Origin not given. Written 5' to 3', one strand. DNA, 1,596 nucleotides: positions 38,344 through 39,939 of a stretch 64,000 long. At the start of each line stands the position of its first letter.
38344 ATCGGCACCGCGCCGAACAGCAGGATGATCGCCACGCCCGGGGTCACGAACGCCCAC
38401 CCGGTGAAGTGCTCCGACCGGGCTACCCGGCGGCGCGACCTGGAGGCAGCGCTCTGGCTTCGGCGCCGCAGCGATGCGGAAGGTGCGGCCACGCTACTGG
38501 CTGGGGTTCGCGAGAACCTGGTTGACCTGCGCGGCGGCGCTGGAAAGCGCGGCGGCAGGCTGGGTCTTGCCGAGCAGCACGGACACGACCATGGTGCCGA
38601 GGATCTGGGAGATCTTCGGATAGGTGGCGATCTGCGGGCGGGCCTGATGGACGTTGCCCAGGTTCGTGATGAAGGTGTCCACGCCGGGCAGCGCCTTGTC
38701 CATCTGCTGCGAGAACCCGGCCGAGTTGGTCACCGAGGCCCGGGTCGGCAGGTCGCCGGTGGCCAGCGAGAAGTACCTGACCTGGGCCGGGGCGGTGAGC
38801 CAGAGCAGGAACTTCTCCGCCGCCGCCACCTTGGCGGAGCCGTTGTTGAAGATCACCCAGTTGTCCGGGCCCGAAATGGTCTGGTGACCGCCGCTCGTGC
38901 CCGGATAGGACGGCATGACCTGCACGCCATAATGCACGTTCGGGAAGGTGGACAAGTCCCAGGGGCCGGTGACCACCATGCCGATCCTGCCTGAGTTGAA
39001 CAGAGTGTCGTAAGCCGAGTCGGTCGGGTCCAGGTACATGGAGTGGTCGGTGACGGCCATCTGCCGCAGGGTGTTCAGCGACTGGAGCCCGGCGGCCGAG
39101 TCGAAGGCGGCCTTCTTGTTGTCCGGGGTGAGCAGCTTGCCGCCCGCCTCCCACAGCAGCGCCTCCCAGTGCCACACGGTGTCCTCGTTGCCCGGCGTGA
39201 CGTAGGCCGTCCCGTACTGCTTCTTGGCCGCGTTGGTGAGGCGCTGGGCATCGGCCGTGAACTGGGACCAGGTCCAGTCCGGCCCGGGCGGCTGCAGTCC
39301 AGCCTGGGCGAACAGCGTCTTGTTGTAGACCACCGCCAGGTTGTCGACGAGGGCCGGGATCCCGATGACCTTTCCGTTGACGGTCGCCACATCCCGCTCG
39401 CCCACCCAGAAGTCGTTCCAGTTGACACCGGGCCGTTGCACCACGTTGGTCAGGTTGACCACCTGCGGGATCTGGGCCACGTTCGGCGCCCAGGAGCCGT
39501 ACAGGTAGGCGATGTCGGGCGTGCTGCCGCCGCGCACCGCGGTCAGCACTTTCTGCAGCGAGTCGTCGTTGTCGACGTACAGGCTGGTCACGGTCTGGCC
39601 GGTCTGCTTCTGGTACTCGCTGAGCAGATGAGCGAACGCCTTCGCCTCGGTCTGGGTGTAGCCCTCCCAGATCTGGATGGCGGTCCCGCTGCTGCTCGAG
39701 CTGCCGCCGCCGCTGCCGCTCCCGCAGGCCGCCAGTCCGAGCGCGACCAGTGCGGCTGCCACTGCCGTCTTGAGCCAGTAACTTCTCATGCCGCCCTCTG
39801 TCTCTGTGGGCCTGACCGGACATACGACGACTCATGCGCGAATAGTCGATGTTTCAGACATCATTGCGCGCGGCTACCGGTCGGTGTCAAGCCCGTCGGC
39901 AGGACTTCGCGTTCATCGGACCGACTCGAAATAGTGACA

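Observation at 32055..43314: Candidate complete system for depolymerising, importing and catabolising poly-alpha-1,4-galactosamine / galactosaminogalactan-type polymers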

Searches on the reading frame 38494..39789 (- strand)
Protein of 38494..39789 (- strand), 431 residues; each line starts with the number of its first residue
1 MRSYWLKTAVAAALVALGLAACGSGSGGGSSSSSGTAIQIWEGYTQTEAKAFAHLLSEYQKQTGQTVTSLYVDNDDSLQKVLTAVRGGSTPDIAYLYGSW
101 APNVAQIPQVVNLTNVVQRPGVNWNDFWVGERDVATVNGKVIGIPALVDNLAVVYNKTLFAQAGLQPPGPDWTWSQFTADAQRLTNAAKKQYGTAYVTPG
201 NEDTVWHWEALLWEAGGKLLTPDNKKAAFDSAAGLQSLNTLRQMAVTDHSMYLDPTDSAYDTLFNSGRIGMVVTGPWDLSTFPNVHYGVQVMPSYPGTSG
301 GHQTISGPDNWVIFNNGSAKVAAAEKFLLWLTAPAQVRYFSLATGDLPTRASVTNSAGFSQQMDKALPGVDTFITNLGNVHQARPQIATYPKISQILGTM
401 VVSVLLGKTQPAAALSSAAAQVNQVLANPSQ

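Call 3: search_protein_families(library=pfam, proteins=[window:38494-39789:-], max_evalue=0.01)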
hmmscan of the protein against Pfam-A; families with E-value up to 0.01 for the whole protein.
window:38494-39789:- (431 aa): 2 families
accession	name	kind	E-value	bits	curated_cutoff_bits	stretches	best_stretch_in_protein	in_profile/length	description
PF13416.11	SBP_bac_8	-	2.7e-33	116.4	27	1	56-361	3-273/279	Bacterial extracellular solute-binding protein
PF01547.30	SBP_bac_1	-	4.1e-33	116.1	26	1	48-336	6-305/307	Bacterial extracellular solute-binding protein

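Call 4: search_protein_families(library=ncbifam, proteins=[window:38494-39789:-], max_evalue=0.001)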
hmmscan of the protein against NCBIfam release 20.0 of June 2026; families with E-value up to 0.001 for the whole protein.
window:38494-39789:- (431 aa): 4 families
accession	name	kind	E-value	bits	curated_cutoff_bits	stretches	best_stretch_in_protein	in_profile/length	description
NF008211.0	PRK10974.1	equivalog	3.1e-18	65.6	411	1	32-427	23-432/439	sn-glycerol-3-phosphate ABC transporter substrate-binding protein UgpB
NF007011.0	PRK09474.1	equivalog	1.8e-10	40.2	291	1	48-300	42-281/396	maltose/maltodextrin ABC transporter substrate-binding protein MalE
NF053763.1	ABCarbgalBndGanS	equivalog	1.7e-08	33.7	700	1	11-425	8-414/420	galactooligosaccharide ABC transporter substrate-binding protein GanS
TIGR03850.1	bind_CPR_0540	equivalog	6.2e-06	25.1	299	0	138-245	148-251/437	carbohydrate ABC transporter substrate-binding protein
